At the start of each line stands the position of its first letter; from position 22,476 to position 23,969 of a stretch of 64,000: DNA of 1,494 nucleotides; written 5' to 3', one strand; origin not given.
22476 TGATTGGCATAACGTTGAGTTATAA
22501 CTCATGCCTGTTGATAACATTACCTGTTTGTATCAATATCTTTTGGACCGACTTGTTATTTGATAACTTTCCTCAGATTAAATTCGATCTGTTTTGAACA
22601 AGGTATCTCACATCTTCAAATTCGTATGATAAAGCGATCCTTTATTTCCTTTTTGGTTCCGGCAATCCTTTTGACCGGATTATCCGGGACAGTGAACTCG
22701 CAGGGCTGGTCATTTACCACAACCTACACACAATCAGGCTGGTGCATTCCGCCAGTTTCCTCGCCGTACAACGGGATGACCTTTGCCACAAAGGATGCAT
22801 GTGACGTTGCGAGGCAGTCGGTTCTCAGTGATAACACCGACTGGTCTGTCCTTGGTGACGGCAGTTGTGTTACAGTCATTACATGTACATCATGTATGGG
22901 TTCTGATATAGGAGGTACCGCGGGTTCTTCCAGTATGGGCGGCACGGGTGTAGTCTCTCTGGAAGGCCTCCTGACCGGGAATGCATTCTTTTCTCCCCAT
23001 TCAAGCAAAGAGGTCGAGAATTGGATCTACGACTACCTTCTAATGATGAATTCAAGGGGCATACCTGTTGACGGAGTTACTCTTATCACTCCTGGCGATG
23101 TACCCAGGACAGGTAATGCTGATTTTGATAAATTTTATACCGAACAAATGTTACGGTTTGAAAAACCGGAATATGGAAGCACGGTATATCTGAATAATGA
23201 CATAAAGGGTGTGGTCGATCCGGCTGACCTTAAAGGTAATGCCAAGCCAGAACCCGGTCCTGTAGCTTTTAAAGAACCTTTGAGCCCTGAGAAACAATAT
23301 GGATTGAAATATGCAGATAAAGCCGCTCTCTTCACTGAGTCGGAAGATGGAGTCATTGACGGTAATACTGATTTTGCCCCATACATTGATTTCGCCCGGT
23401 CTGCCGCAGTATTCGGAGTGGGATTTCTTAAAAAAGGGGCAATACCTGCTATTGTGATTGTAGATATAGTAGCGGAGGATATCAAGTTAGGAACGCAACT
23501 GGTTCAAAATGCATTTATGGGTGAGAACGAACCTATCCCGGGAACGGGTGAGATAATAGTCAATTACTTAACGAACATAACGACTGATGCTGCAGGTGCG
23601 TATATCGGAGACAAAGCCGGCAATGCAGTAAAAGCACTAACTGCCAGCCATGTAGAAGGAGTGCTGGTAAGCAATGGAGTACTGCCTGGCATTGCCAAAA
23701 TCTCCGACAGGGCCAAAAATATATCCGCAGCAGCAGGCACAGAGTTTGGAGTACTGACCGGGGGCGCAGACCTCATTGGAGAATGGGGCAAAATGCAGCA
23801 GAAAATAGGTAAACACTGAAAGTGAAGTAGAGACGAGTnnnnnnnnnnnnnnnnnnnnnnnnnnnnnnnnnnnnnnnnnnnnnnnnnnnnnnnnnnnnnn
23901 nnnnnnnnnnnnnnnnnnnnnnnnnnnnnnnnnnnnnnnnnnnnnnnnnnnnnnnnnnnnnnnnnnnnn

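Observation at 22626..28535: Five-gene operon encoding only signal-peptide proteins of no recognisable family: candidate novel cell-envelope system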

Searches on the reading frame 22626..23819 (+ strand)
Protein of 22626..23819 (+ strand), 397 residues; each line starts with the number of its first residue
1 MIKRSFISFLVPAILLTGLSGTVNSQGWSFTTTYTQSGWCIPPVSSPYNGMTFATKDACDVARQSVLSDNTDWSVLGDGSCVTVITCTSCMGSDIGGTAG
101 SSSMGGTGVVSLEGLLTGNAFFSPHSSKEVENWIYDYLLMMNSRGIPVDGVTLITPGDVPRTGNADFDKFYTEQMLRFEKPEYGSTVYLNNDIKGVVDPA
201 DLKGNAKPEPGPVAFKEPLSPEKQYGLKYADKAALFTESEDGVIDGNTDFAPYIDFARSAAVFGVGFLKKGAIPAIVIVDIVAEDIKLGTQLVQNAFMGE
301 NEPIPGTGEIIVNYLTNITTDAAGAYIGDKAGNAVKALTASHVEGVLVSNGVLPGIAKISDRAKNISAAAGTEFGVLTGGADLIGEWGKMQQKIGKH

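Call 3: search_protein_families(library=pfam, proteins=[window:22626-23819:+], max_evalue=1)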
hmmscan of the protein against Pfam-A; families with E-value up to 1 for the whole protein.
window:22626-23819:+ (397 aa): 1 family
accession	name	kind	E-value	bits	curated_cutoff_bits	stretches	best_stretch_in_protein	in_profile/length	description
PF16299.10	DUF4941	-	0.008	15.9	28.8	1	228-302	32-105/265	Domain of unknown function (DUF4941)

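Call 4: search_protein_families(library=ncbifam, proteins=[window:22626-23819:+], max_evalue=1)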
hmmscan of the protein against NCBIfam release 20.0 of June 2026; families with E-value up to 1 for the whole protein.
window:22626-23819:+ (397 aa): 0 families

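Call 26: search_solved_structures(query=A4, max_evalue=5)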
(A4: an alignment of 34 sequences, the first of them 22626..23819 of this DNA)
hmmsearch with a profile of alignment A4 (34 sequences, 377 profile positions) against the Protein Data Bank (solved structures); distinct sequences matched with E-value up to 5: 1.
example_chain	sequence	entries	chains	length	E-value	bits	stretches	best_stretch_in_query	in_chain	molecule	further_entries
9kx0_A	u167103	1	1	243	1.1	11.6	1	220-332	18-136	cAMP factor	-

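Call 46: find_homologous_proteins(query=window:22626-23819:+, max_evalue=0.001)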
Query window:22626-23819:+ (397 aa): 38 proteins with E <= 0.001 among 8000 candidates.
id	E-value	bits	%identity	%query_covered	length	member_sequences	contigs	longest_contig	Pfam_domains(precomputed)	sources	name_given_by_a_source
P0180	1.2e-263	892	100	100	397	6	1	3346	-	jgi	-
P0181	3.1e-188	644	71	100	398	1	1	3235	-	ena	-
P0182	9.2e-175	599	75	87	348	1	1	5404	-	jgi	jgi:hypothetical protein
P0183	9.0e-143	494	58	99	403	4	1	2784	-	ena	-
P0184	2.5e-141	489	59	95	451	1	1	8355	-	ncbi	-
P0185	3.7e-137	476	58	100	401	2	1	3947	-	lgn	-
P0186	1.5e-133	464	55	99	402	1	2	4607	-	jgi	jgi:hypothetical protein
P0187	3.6e-133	462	57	93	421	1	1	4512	-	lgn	-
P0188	5.2e-133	462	56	100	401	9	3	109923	-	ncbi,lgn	-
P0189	4.9e-132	459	55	97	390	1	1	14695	-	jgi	-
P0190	1.6e-131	457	54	99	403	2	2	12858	-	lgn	-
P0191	2.5e-131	456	55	99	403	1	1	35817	-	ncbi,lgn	ncbi:MAG: hypothetical protein WAV93_03485 [Bacteroidales bacterium]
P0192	4.9e-131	455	56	99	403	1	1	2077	-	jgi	-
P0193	7.2e-131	455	54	99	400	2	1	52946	-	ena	-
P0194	1.2e-130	454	54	99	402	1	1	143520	-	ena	-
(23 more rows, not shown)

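Call 50: search_protein_families(library=pfam, alignment_id=A4, max_evalue=0.01)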
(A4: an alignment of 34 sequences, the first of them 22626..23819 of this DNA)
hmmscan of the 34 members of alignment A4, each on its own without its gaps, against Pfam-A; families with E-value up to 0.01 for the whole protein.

A. member 1, window:22626-23819:+ (397 aa): 1 family
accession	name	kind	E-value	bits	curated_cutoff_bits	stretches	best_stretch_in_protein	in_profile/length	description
PF16299.10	DUF4941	-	0.008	15.9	28.8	0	228-302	32-105/265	Domain of unknown function (DUF4941)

B. families by the number of members that match (of 34 scanned): 2 families
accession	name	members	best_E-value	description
PF22812.1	CR_prot_dom_plant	1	0.0064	Plant cysteine-rich protein domain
PF16299.10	DUF4941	1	0.008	Domain of unknown function (DUF4941)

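Call 59: predict_structure(alignment_id=A6)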
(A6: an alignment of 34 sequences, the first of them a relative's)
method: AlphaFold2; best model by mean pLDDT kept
length: 397 residues; sequences in the alignment: 34
mean_pLDDT: 44.1   pTM: 0.24
mean pLDDT of the five models: 44.1, 41.1, 38.9, 38.2, 37.2
residues with pLDDT >= 90: 0; 70-90: 55; 50-70: 60; < 50: 282
segments of 3 or more residues with pLDDT < 50: 19-25, 95-126, 128-131, 145-147, 149-162, 171-219, 223-226, 228-230, 236-397
pLDDT, mean of each block of 10 residues (from residue 1): 64 62 57 81 70 73 77 72 81 49 30 30 40 61 52 45 52 42 29 37 35 37 47 45 39 44 30 27 30 30 26 30 27 26 33 26 30 26 32 34
secondary structure, 60 per line:
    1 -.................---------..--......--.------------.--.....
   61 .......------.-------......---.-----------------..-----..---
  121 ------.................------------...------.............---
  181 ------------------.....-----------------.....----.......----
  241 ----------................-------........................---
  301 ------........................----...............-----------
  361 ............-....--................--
elements in order: H2-18 E32-37 H56-67 E82-87 H127-143 H165-177 H199-203 H221-225 H230-236 H251-266 H274-297 H307-330 H335-349 H361-372 H374-377 H380-395

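Call 60: search_protein_representatives(alignment_id=A6)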
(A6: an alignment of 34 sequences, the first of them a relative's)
Query: 34 sequences, 395 profile positions. Proteins with E-value up to 0.001 (for the whole library): 254; up to 1e-10: 139; up to 1e-30: 68. The best 150 are listed.
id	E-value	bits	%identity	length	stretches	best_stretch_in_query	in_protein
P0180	5.5e-168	575.5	-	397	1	1-394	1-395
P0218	7.7e-144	496.0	-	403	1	1-389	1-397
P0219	1.5e-138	478.6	-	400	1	1-391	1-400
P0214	4.2e-123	427.7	-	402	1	1-389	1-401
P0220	4.1e-92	325.7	-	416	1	1-350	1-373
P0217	5.3e-85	302.3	-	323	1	78-394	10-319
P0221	5.3e-75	269.4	-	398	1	5-329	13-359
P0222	2.0e-71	257.6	-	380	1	1-286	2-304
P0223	5.5e-71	256.1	-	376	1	5-324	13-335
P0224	1.2e-69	251.7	-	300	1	13-283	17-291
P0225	3.1e-67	243.8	-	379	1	1-340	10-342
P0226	1.1e-66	241.9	-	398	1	2-361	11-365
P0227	3.8e-63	230.3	-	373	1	11-391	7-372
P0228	1.1e-62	228.9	-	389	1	12-337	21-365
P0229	1.8e-62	228.1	-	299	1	97-386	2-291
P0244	1.4e-49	185.6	-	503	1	2-229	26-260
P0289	6.6e-28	114.3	-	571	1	4-367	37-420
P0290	4.8e-27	111.5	-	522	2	2-173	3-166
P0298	6.9e-24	101.1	-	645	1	6-158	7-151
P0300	9.5e-23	97.3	-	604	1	11-199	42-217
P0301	1.0e-22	97.2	-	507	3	6-172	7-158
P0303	1.9e-22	96.3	-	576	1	3-346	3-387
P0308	2.6e-20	89.3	-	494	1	3-188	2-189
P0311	2.5e-19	86.1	-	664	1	5-204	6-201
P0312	2.4e-18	82.8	-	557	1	5-192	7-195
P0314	7.8e-18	81.1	-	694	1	1-187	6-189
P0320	3.7e-16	75.6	-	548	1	12-306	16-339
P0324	1.4e-15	73.7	-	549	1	6-353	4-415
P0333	3.3e-14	69.2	-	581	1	25-144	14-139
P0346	5.7e-12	61.8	-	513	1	15-155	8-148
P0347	6.4e-12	61.7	-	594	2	6-165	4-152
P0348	9.0e-12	61.2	-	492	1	3-125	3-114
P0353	5.3e-11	58.6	-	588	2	10-168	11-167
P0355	1.6e-10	57.0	-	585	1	7-169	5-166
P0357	3.1e-10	56.1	-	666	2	11-146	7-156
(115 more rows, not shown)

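Call 61: search_protein_families(library=pfam, proteins=[P0314, P0357, P0311, P0298, P0300, P0347, P0353, P0355, P0333, P0303], max_evalue=0.001)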
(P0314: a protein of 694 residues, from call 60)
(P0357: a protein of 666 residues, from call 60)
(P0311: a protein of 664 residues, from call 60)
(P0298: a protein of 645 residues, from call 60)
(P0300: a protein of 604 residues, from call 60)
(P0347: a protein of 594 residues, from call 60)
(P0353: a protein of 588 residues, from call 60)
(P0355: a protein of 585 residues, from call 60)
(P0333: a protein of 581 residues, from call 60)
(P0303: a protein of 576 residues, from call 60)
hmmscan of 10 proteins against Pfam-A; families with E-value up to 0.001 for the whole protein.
P0314 (694 aa): 0 families

P0357 (666 aa): 1 family
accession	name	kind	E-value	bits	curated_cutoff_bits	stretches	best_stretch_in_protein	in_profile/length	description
PF01764.32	Lipase_3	-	1.2e-05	25.6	22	1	457-493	49-82/140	Lipase (class 3)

P0311 (664 aa): 0 families

P0298 (645 aa): 0 families

P0300 (604 aa): 3 families
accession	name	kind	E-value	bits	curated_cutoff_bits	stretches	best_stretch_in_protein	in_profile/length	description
PF11187.14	Mbeg1-like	-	9.4e-06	25.7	21.1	1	356-457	6-104/224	Mbeg1-like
PF01764.32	Lipase_3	-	3.2e-05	24.3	22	1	419-456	47-82/140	Lipase (class 3)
PF20591.4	DUF6792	-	0.00035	20.4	25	0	382-476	55-160/220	Domain of unknown function (DUF6792)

P0347 (594 aa): 0 families

P0353 (588 aa): 0 families

P0355 (585 aa): 0 families

P0333 (581 aa): 1 family
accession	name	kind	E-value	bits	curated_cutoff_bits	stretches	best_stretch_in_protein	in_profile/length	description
PF11187.14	Mbeg1-like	-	0.00012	22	21.1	1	350-442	12-104/224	Mbeg1-like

P0303 (576 aa): 0 families

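Call 62: search_protein_families(library=pfam, proteins=[P0289, P0312, P0324, P0320, P0290, P0346, P0301, P0244, P0308, P0348], max_evalue=0.001)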
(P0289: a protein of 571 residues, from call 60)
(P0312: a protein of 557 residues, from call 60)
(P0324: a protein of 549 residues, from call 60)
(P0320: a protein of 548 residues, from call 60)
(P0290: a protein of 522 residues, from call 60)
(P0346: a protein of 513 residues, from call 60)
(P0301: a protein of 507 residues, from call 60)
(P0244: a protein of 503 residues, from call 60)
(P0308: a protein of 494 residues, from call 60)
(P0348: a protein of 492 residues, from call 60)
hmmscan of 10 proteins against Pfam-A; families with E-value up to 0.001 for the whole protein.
P0289 (571 aa): 0 families

P0312 (557 aa): 1 family
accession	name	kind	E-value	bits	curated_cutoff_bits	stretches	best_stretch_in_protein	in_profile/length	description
PF01764.32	Lipase_3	-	5.8e-05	23.5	22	0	387-405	64-82/140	Lipase (class 3)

P0324 (549 aa): 1 family
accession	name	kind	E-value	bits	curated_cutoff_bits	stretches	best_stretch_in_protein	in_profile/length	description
PF25541.1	TBCA_PH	-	0.00091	19.4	27.8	0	228-350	4-122/139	PH domain-containing proteins, TBCA domain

P0320 (548 aa): 0 families

P0290 (522 aa): 0 families

P0346 (513 aa): 0 families

P0301 (507 aa): 0 families

P0244 (503 aa): 0 families

P0308 (494 aa): 0 families

P0348 (492 aa): 0 families

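Call 63: find_encoding_contigs(protein=P0300, flank=8000, max_places=2)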
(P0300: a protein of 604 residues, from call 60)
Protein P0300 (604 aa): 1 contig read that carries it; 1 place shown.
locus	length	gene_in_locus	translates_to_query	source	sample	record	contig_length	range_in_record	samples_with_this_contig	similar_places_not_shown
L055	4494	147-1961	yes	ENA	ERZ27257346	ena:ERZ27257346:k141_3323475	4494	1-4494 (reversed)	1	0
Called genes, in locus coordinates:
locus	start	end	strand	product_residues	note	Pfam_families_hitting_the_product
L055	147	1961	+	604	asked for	PF26363:Phospholipase-like, PF11187:Mbeg1-like (weak)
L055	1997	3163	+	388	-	-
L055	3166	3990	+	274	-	-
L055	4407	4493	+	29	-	?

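Call 64: find_encoding_contigs(protein=P0357, flank=8000, max_places=2)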
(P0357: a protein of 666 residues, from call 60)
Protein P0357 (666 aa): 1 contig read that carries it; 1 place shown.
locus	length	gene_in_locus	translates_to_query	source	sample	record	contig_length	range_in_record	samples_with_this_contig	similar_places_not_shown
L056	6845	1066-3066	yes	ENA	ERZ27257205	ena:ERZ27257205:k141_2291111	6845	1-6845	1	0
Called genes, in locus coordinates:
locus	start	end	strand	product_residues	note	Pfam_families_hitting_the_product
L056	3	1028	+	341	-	?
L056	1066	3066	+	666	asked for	PF26363:Phospholipase-like, PF01764:Lipase_3 (faint)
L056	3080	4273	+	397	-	-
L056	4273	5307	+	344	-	-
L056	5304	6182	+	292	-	PF17127:DUF5106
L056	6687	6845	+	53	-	?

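Call 68: find_encoding_contigs(protein=P0314, flank=8000, max_places=2)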
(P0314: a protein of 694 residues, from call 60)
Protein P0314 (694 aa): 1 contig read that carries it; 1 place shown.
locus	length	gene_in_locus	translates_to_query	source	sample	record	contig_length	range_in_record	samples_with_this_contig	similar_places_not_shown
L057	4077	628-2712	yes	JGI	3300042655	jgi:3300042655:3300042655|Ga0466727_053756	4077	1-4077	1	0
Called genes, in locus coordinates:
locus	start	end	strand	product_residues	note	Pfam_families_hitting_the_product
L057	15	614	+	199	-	PF16439:DUF5036 (weak), PF13004:BACON (weak)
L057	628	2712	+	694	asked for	-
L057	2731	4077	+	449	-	?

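Call 69: find_encoding_contigs(protein=P0311, flank=8000, max_places=2)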
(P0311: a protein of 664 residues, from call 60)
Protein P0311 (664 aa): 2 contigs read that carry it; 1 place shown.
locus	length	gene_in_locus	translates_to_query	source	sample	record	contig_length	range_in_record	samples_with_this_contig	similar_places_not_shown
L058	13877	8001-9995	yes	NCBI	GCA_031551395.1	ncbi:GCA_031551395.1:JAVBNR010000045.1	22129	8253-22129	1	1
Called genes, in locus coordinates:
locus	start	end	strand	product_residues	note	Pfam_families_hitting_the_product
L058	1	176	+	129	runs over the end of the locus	PF12988:TraQ_transposon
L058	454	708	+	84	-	-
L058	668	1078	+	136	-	PF09357:RteC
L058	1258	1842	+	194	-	-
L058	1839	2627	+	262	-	-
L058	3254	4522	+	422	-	PF00595:PDZ (faint), PF17820:PDZ_6 (faint), PF13590:DUF4136, PF13180:PDZ_2 (weak)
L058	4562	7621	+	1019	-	-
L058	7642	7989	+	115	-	-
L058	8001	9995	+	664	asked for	-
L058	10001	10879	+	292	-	-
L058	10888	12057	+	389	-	-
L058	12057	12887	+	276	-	-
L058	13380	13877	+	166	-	?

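Call 70: find_encoding_contigs(protein=P0312, flank=8000, max_places=2)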
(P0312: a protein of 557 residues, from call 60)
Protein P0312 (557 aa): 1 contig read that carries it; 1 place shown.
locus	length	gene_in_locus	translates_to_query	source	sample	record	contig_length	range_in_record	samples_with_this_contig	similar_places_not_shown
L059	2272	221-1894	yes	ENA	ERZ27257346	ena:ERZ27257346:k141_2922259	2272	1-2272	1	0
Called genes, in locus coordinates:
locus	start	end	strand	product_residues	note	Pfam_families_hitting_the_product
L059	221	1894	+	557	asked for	PF26363:Phospholipase-like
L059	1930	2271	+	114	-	?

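Call 80: search_protein_families(library=padloc, proteins=[window:22626-23819:+], max_evalue=0.01)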
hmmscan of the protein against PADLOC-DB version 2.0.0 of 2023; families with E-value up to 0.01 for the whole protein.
window:22626-23819:+ (397 aa): 0 families
